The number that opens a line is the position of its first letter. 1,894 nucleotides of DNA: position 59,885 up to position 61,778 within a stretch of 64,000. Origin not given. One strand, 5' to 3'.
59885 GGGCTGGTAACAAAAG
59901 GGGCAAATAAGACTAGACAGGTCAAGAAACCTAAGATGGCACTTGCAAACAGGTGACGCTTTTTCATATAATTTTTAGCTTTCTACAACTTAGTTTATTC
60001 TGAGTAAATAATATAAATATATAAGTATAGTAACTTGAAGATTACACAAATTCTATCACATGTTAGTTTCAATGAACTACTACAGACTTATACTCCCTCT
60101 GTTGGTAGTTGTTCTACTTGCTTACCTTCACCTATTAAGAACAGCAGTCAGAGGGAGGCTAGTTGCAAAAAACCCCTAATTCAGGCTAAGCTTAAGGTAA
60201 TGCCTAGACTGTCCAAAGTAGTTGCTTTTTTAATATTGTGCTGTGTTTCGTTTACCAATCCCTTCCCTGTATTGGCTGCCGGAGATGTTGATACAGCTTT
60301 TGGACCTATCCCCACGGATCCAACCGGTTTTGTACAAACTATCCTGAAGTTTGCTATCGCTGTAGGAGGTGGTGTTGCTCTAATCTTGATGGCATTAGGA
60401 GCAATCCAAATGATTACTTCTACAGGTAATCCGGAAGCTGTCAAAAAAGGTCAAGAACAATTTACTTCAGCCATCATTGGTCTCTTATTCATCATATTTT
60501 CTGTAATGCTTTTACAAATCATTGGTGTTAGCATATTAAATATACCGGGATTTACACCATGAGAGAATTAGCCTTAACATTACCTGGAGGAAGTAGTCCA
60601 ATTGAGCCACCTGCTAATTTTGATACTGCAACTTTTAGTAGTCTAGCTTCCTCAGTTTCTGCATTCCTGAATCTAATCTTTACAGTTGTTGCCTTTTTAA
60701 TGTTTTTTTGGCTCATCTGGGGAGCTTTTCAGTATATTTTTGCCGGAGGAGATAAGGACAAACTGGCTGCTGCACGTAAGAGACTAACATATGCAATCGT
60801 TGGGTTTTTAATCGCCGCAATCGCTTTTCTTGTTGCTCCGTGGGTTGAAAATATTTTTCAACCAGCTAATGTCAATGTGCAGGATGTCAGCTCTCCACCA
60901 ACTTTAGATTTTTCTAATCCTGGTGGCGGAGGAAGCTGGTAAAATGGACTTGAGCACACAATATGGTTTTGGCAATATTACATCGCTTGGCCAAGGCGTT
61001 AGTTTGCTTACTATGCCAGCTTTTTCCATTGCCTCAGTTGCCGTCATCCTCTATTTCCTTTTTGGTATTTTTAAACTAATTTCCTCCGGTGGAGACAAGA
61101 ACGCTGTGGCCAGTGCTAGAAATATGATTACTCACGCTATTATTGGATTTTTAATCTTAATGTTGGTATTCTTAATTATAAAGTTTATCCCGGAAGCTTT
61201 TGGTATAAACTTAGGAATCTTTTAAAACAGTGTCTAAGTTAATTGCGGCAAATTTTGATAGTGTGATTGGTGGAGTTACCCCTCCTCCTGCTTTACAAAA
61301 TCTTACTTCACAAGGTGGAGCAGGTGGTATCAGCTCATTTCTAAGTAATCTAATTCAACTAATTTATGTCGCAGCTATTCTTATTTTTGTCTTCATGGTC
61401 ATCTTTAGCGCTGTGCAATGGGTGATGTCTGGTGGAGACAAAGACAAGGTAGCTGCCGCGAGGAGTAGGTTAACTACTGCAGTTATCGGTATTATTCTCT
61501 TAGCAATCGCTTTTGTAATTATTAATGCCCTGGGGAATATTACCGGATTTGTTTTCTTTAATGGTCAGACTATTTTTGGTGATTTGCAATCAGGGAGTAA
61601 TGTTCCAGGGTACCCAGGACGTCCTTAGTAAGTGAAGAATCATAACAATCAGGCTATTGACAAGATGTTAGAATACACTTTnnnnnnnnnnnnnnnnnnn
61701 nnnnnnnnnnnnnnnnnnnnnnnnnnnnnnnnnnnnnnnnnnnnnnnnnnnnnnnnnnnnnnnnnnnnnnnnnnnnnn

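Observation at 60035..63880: Six tandem VirB2/TrbC-like pilin paralogs followed by a Cys-rich secreted protein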

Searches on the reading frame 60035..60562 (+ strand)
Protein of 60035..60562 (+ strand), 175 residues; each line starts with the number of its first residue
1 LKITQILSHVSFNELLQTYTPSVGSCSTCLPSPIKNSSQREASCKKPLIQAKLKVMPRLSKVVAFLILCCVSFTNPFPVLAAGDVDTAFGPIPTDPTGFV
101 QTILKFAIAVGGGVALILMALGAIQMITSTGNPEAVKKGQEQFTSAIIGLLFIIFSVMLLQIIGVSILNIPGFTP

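Call 3: search_protein_families(library=pfam, proteins=[window:60035-60562:+], max_evalue=1)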
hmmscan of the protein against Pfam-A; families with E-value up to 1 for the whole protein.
window:60035-60562:+ (175 aa): 3 families
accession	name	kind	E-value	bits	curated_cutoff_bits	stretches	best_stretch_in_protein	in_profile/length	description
PF18895.5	T4SS_pilin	-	7.9e-08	32.7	26.6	1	99-162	8-70/71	Type IV secretion system pilin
PF09933.14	DUF2165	-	0.17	12.3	24.9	1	100-164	59-123/157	Predicted small integral membrane protein (DUF2165)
PF13787.11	HXXEE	-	0.26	12.5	25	0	3-31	80-109/114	Protein of unknown function with HXXEE motif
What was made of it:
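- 60200..60562 (+): pil1: T4SS_pilin paralogue 1, 120 aa from ATG 60200 (the mechanical ORF runs from TTG 60035). It has a signal-peptide-like N-terminus. Its orthologues in most relatives carry a large N-terminal ectodomain (323-574 aa proteins). PF18895 E = 7.9e-8 (call 3).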

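Call 28: search_solved_structures(query=A1, max_evalue=10)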
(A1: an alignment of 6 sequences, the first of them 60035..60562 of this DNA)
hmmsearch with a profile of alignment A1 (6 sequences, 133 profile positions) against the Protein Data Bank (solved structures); distinct sequences matched with E-value up to 10: 4.
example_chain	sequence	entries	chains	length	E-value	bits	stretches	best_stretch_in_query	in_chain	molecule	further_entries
7rmx_A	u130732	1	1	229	0.0034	20.8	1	59-91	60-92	Tunable symmetric protein, D_3_212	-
7rmy_A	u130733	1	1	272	0.14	15.6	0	54-97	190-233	De Novo designed tunable homodimer, D_3-337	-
7unj_A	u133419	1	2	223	0.28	14.6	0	60-97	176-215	SP1-ZnPPaM designed chlorophyll dimer protein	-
1h2s_B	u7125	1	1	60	7.6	10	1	56-104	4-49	SENSORY RHODOPSIN II TRANSDUCER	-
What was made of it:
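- On TrbC/VirB2 pilin family (PF04956): The sequence profile against the PDB finds no pilin (call 28).
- Closest known: TrbC/VirB2 conjugative pilins of Gram-negative T4SS. Different: No sequence match to any solved pilin (call 28).
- A profile of the six finds no solved pilin by sequence (call 28).
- Tried and rejected: Only designed helical proteins came up, and no pilin (call 28).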

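Call 37: find_homologous_proteins(query=A1, max_evalue=0.001)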
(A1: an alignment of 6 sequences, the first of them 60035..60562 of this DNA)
Query A1 (6 sequences) (175 aa, profile of the alignment): 311 proteins with E <= 0.001 among 7609 candidates; the best 120 are listed.
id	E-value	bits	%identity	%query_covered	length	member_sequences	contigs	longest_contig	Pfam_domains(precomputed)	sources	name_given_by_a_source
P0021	2.9e-52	194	36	37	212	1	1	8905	PF18895.6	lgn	-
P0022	3.2e-48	181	31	49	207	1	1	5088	PF18895.6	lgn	-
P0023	3.2e-48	181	-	-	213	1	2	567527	PF18895.6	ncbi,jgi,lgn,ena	-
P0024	2.6e-47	178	26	48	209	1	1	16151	PF18895.6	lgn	-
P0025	2.3e-46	175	29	50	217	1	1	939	PF18895.6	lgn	-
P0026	1.6e-43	166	33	26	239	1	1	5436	PF18895.6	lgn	-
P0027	4.9e-42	161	25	54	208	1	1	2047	PF18895.6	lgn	-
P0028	5.9e-39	151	-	-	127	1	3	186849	PF18895.6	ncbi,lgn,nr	ncbi:pilin [Patescibacteria group bacterium]|nr:pilin [Patescibacteria group bacterium] MCL5410179.1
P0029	6.3e-38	148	27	29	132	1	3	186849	PF18895.6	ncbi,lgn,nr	ncbi:hypothetical protein M1563_01085 [Patescibacteria group bacterium]|nr:hypothetical protein [Pat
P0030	1.5e-35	140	100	69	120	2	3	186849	PF18895.6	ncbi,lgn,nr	ncbi:hypothetical protein M1563_01070 [Patescibacteria group bacterium]|nr:hypothetical protein [Pat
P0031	5.5e-34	135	32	43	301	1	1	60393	PF18895.6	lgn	-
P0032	4.3e-29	119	29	44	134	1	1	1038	PF18895.6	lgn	-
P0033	8.9e-29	118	-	-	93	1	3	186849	PF18895.6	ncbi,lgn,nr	ncbi:hypothetical protein M1563_01080 [Patescibacteria group bacterium]|nr:hypothetical protein [Pat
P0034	8.9e-26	109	33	45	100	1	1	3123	PF18895.6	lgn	-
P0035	1.1e-25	108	37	38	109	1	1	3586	PF18895.6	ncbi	-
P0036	1.4e-24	105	30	39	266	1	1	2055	PF18895.6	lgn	-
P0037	1.4e-24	105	35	30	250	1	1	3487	PF18895.6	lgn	-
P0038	1.9e-24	104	34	37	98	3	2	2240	PF18895.6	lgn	-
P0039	1.2e-23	102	38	24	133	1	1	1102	PF18895.6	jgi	jgi:hypothetical protein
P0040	1.3e-23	102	27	30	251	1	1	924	PF18895.6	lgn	-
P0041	2.8e-23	100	35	35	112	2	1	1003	PF18895.6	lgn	-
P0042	4.0e-23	100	36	38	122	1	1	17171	PF18895.6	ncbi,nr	ncbi:hypothetical protein HY389_02195 [Candidatus Daviesbacteria bacterium]|nr:hypothetical protein 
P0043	4.2e-23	100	33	33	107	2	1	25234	PF18895.6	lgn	-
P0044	6.5e-23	99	25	79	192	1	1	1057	PF18895.6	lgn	-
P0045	9.5e-23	99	38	33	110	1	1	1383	PF18895.6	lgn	-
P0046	1.0e-22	99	35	28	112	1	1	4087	PF18895.6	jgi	jgi:hypothetical protein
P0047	1.2e-22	98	31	52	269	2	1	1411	PF18895.6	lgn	-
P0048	1.3e-22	98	29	41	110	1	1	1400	PF18895.6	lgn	-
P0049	2.3e-22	98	27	41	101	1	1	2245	PF18895.6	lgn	-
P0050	3.8e-22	97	27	31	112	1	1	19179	PF18895.6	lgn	-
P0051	6.8e-22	96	33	30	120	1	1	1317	PF18895.6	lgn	-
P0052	8.0e-22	96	40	27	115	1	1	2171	PF18895.6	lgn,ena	-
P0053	1.3e-21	95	32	32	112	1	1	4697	PF18895.6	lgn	-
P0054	1.3e-21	95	36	31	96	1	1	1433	PF18895.6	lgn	-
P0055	2.4e-21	94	31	30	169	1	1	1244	PF18895.6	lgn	-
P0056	2.6e-21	94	26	46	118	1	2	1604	PF18895.6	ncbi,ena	-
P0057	3.2e-21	94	33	28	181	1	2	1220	PF18895.6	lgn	-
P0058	3.6e-21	94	-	-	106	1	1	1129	PF18895.6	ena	-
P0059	3.8e-21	94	-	-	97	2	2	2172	PF18895.6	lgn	-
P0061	5.5e-21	93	-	-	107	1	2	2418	PF18895.6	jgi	jgi:ABC-type uncharacterized transport system permease subunit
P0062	5.7e-21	93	28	50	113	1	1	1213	PF18895.6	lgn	-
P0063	8.1e-21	93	36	59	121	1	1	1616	PF18895.6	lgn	-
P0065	9.5e-21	92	33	40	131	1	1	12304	PF18895.6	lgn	-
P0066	1.1e-20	92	41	38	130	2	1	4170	PF18895.6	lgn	-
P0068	1.2e-20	92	36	32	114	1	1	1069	PF18895.6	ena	-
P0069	1.2e-20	92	-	-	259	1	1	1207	PF18895.6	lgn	-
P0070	1.6e-20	92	28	30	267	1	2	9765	PF18895.6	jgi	jgi:hypothetical protein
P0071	3.4e-20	90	29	41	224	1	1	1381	PF18895.6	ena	-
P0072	3.6e-20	90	34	50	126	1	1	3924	PF18895.6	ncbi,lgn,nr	ncbi:MAG: hypothetical protein Q7S79_02790 [bacterium]|nr:hypothetical protein [bacterium]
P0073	4.8e-20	90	29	41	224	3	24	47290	PF18895.6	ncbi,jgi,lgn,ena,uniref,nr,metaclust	ncbi:hypothetical protein A3J17_01220 [Candidatus Curtissbacteria bacterium RIFCSPLOWO2_02_FULL_40_1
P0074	6.0e-20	90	32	30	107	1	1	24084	PF18895.6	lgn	-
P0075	6.8e-20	90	27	41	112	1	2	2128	PF18895.6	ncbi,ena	-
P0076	7.2e-20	89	37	30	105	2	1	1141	PF18895.6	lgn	-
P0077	9.9e-20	89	41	38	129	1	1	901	PF18895.6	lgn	-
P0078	1.3e-19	89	31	43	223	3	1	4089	PF18895.6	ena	-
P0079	1.4e-19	89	39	38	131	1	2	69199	PF18895.6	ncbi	-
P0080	1.8e-19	88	32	25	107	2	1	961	PF18895.6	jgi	jgi:TRAP-type C4-dicarboxylate transport system permease small subunit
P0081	1.8e-19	88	36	34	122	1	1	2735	PF18895.6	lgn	-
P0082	1.9e-19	88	31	27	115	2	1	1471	PF18895.6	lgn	-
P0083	2.6e-19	88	40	27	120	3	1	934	PF18895.6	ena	-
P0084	3.0e-19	87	34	37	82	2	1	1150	PF18895.6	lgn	-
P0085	3.2e-19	87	29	66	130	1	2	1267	PF18895.6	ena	-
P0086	3.4e-19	87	-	-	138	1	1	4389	PF18895.6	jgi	jgi:hypothetical protein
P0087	3.8e-19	87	28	41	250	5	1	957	PF18895.6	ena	-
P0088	3.9e-19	87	34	20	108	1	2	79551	PF18895.6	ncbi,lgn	-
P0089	3.9e-19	87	38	27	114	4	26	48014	PF18895.6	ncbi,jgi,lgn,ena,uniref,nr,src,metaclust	ncbi:hypothetical protein A3F00_00485 [Candidatus Daviesbacteria bacterium RIFCSPHIGHO2_12_FULL_37_1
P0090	4.2e-19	87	35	46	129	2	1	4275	PF18895.6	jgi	jgi:hypothetical protein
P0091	6.5e-19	86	-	-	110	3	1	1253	PF18895.6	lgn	-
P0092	6.5e-19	86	31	45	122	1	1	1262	PF18895.6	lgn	-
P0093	6.7e-19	86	31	29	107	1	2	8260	PF18895.6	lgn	-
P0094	7.4e-19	86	28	41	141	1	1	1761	PF18895.6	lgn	-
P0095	7.9e-19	86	34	34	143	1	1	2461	PF18895.6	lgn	-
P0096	8.4e-19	86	29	31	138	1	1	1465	PF18895.6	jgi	jgi:hypothetical protein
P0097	8.8e-19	86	34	20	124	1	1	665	PF18895.6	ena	-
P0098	9.5e-19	86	27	37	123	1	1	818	PF18895.6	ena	-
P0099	9.6e-19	86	-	-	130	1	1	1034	PF18895.6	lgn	-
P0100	1.1e-18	86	42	34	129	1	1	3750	PF18895.6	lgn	-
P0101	1.2e-18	85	39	38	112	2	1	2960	PF18895.6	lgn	-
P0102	1.3e-18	85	34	40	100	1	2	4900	PF18895.6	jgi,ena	-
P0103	1.3e-18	85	61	59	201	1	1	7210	PF18895.6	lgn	-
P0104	1.3e-18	85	27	29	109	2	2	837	PF18895.6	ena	-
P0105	1.4e-18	85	23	39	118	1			PF18895.6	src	-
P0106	1.6e-18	85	26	46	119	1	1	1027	PF18895.6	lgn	-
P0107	1.8e-18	85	-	-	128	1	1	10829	PF18895.6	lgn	-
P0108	2.0e-18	85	31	37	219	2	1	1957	PF18895.6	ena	-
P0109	2.1e-18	85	34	39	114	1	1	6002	PF18895.6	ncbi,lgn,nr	ncbi:hypothetical protein HYW40_00650 [Candidatus Curtissbacteria bacterium]|nr:hypothetical protein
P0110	3.0e-18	84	31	31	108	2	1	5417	PF18895.6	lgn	-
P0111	3.0e-18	84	29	50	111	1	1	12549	PF18895.6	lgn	-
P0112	3.3e-18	84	27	44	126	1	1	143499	PF18895.6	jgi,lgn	-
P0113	4.1e-18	84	32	49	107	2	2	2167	PF18895.6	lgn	-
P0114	4.4e-18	84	36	25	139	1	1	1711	PF18895.6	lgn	-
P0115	4.9e-18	84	36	29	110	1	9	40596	PF18895.6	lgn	-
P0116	5.0e-18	83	26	27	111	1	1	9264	PF18895.6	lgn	-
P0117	6.3e-18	83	40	37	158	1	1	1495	PF18895.6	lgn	-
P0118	7.1e-18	83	31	40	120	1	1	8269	PF18895.6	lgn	-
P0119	7.7e-18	83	33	43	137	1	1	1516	PF18895.6,PF04956.19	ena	-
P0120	7.7e-18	83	35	28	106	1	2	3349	PF18895.6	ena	-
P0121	8.5e-18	83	30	29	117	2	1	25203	PF18895.6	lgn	-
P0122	9.6e-18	83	23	38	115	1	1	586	PF18895.6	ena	-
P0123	1.0e-17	82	66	52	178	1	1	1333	PF18895.6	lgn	-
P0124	1.0e-17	82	38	34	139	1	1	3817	PF18895.6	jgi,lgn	jgi:hypothetical protein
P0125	1.1e-17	82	36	29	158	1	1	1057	PF18895.6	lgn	-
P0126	1.1e-17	82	57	58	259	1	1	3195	PF18895.6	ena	-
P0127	1.2e-17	82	28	37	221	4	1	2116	PF18895.6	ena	-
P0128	1.2e-17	82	34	46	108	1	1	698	PF18895.6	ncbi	-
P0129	1.3e-17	82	36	29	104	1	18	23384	PF18895.6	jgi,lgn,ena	-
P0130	1.4e-17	82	27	29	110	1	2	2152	PF18895.6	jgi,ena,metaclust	metaclust:\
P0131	1.9e-17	82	29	29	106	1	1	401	PF18895.6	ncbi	-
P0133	2.6e-17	81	36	29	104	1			PF18895.6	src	-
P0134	2.8e-17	81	62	52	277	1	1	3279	PF18895.6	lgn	-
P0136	3.0e-17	81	-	-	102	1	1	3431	PF18895.6,PF06664.18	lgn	-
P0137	3.0e-17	81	29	47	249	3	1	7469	PF18895.6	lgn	-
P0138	3.2e-17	81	33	22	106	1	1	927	PF18895.6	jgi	jgi:hypothetical protein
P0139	4.0e-17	81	37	29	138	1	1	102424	PF18895.6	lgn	-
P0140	4.5e-17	80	29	37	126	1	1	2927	PF18895.6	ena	-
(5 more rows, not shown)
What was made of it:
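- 60559..60942 (+): pil2: T4SS_pilin paralogue 2, 127 aa, no signal peptide. Loop sequence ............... NCBI names this protein 'pilin' (MCL5410179.1, call 37).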

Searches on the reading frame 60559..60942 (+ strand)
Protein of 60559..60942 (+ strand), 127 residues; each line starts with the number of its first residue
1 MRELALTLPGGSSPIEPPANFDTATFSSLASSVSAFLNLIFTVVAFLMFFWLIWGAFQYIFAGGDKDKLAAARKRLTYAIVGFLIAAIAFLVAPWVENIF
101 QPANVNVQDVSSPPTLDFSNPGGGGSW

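Call 3: search_protein_families(library=pfam, proteins=[window:60559-60942:+], max_evalue=1)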
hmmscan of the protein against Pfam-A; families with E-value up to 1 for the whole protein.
window:60559-60942:+ (127 aa): 10 families
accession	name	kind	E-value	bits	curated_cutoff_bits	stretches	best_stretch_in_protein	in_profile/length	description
PF18895.5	T4SS_pilin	-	3.4e-07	30.7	26.6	1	35-94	11-69/71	Type IV secretion system pilin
PF06664.17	WLS-like_TM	-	8.6e-05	22.4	28.3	1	28-102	142-217/247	Wntless-like, transmembrane domain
PF09971.14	DUF2206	-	0.003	16.9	35.6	1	30-97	106-169/368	Predicted membrane protein (DUF2206)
PF19865.4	DUF6338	-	0.061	13.3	26.5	1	31-96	44-102/205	Family of unknown function (DUF6338)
PF08122.17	NDUF_B12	-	0.073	13.3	22.7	1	71-103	17-49/55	NADH-ubiquinone oxidoreductase B12 subunit family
PF01312.24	Bac_export_2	-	0.084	12.5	24.4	1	27-103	126-202/335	FlhB HrpN YscU SpaS Family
PF04290.18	DctQ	-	0.34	11.2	28.3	1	28-91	56-123/132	Tripartite ATP-independent periplasmic transporters, DctQ component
PF11712.13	Vma12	-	0.35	11.3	25.5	1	22-89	61-121/137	Endoplasmic reticulum-based factor for assembly of V-ATPase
PF19942.4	DUF6404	-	0.56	11.1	27.6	1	36-89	44-99/115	Family of unknown function (DUF6404)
PF00689.26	Cation_ATPase_C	-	0.9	9.7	27.3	1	74-109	119-154/175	Cation transporting ATPase, C-terminus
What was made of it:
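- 60559..60942 (+): PF18895 E = 3.4e-7 (call 3).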

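Call 78: search_protein_families(library=ncbifam, proteins=[window:60559-60942:+], max_evalue=0.01)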
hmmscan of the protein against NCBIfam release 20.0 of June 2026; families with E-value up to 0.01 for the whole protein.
window:60559-60942:+ (127 aa): 2 families
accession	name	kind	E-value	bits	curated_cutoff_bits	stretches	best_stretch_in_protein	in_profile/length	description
NF045849.1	ICE_MMCAP2_0565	equivalog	4.1e-07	29.6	40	1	29-99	9-79/80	Mbov_0395 family pilin-like conjugal transfer protein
NF002752.0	PRK02797.1-1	equivalog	0.0075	15.6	754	1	36-87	91-142/359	TDP-N-acetylfucosamine:lipid II N-acetylfucosaminyltransferase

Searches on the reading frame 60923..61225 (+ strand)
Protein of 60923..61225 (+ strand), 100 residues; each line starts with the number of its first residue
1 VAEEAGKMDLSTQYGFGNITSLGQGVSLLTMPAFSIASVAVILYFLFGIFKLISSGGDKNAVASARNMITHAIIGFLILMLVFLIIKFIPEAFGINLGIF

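Call 3: search_protein_families(library=pfam, proteins=[window:60923-61225:+], max_evalue=1)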
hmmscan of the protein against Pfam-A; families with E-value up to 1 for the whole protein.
window:60923-61225:+ (100 aa): 4 families
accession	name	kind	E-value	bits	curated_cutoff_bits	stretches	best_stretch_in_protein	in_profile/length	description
PF18895.5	T4SS_pilin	-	4.2e-05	24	26.6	1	32-89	15-71/71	Type IV secretion system pilin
PF11902.13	DUF3422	-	0.18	11.3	25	1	38-88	364-413/418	Protein of unknown function (DUF3422)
PF04246.17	RseC_MucC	-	0.46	10.8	24.4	1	30-92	57-117/130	Positive regulator of sigma(E), RseC/MucC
PF09771.14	Tmemb_18A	-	0.65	10.9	29.9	1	27-55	59-87/118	Transmembrane protein 188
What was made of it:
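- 60944..61225 (+): pil3: T4SS_pilin paralogue 3, 93 aa from ATG 60944 (the ORF runs from GTG 60923). PF18895 E = 4.2e-5 at 24.0 bits, just below the gathering score (call 3).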

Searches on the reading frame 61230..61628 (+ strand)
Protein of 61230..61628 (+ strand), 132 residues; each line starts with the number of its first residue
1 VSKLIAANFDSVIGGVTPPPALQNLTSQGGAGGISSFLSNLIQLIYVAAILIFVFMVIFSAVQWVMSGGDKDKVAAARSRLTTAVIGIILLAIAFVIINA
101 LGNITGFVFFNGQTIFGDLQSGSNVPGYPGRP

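Call 3: search_protein_families(library=pfam, proteins=[window:61230-61628:+], max_evalue=1)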
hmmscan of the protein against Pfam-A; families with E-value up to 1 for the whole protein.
window:61230-61628:+ (132 aa): 10 families
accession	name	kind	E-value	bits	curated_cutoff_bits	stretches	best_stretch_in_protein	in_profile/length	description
PF18895.5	T4SS_pilin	-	5.4e-07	30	26.6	1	32-101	3-71/71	Type IV secretion system pilin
PF19607.4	DUF6112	-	0.005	17.1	25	1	30-94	9-73/88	Family of unknown function (DUF6112)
PF06664.17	WLS-like_TM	-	0.0067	16.2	28.3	1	34-99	70-132/247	Wntless-like, transmembrane domain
PF00499.25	Oxidored_q3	-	0.024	14.8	33.2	1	36-99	35-95/146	NADH-ubiquinone/plastoquinone oxidoreductase chain 6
PF06161.16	DUF975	-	0.19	12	34.8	1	38-116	104-173/243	Protein of unknown function (DUF975)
PF17555.7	TssN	-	0.3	10.9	30.3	1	36-115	52-130/274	Type VI secretion system, TssN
PF19865.4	DUF6338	-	0.58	10.1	26.5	1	42-97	41-98/205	Family of unknown function (DUF6338)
PF04956.18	TrbC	-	0.6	10.8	27.9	0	27-98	34-95/98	TrbC/VIRB2 pilin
PF18949.5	DUF5693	-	0.71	8.7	29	1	14-91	308-385/609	Family of unknown function (DUF5693)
PF01529.25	DHHC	-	0.73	10.3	28.7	1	42-114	53-125/133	DHHC palmitoyltransferase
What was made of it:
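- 61230..61628 (+): pil4: T4SS_pilin paralogue 4, 132 aa, GTG start. PF18895 E = 5.4e-7 (call 3).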
